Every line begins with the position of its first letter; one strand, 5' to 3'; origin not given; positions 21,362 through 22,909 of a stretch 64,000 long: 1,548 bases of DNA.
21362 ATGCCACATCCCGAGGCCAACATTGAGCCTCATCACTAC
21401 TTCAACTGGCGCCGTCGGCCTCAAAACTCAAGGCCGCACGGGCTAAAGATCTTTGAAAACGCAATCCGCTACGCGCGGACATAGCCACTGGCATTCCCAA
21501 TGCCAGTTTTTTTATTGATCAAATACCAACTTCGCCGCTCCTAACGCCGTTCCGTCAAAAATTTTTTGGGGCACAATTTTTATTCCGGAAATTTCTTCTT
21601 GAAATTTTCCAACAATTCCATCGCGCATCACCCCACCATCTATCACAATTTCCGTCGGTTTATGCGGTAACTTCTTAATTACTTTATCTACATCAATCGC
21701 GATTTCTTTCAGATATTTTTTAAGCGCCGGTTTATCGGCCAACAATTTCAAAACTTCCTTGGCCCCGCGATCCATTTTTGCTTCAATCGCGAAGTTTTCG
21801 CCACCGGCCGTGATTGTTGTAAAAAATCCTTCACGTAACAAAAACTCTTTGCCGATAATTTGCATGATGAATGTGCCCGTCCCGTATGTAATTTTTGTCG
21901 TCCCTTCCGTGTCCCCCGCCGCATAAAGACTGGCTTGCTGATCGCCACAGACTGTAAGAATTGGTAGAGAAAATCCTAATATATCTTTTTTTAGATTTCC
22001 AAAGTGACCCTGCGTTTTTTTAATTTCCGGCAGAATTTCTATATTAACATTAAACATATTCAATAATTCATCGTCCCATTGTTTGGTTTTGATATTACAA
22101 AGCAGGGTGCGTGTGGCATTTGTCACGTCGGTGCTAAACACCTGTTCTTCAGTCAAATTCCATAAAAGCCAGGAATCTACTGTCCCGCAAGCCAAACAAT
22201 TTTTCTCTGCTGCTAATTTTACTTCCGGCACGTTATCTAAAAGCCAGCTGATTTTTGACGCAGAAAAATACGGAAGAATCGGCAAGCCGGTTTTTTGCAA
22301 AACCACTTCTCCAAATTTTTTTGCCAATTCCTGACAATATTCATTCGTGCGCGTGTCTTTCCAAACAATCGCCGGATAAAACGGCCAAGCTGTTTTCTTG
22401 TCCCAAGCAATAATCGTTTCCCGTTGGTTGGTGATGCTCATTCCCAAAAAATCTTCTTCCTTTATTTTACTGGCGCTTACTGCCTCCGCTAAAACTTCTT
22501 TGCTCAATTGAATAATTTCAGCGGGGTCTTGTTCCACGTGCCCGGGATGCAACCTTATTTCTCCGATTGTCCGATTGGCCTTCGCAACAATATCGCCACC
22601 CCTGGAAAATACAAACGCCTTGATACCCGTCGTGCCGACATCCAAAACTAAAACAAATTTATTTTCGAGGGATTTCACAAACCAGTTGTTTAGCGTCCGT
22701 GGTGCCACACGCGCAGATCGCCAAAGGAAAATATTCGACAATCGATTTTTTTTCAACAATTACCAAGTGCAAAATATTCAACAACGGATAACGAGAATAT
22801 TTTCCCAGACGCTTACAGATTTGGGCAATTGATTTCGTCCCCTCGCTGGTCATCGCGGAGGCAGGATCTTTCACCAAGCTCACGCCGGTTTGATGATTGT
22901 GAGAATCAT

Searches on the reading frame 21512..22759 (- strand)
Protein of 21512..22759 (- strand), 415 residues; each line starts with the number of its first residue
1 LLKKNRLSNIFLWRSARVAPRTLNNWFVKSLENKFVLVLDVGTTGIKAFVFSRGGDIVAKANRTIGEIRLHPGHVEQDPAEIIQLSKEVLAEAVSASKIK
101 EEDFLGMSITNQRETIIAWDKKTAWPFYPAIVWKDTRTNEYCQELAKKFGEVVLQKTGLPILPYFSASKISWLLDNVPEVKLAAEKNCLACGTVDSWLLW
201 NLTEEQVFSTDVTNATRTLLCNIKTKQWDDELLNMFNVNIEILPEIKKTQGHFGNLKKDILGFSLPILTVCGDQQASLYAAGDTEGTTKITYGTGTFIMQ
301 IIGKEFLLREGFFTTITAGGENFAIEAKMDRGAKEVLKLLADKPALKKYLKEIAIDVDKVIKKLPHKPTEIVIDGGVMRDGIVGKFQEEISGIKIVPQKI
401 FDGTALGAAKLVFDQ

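Call 52: search_protein_families(library=pfam, proteins=[window:21512-22759:-], max_evalue=0.001)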
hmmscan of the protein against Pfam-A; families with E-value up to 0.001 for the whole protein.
window:21512-22759:- (415 aa): 2 families
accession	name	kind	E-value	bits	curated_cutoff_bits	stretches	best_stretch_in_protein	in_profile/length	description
PF00370.27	FGGY_N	-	4.9e-62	210.2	28.8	1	36-278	2-243/245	FGGY family of carbohydrate kinases, N-terminal domain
PF01869.26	BcrAD_BadFG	-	0.0001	22.4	31.5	0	346-409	199-268/271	BadF/BadG/BcrA/BcrD ATPase family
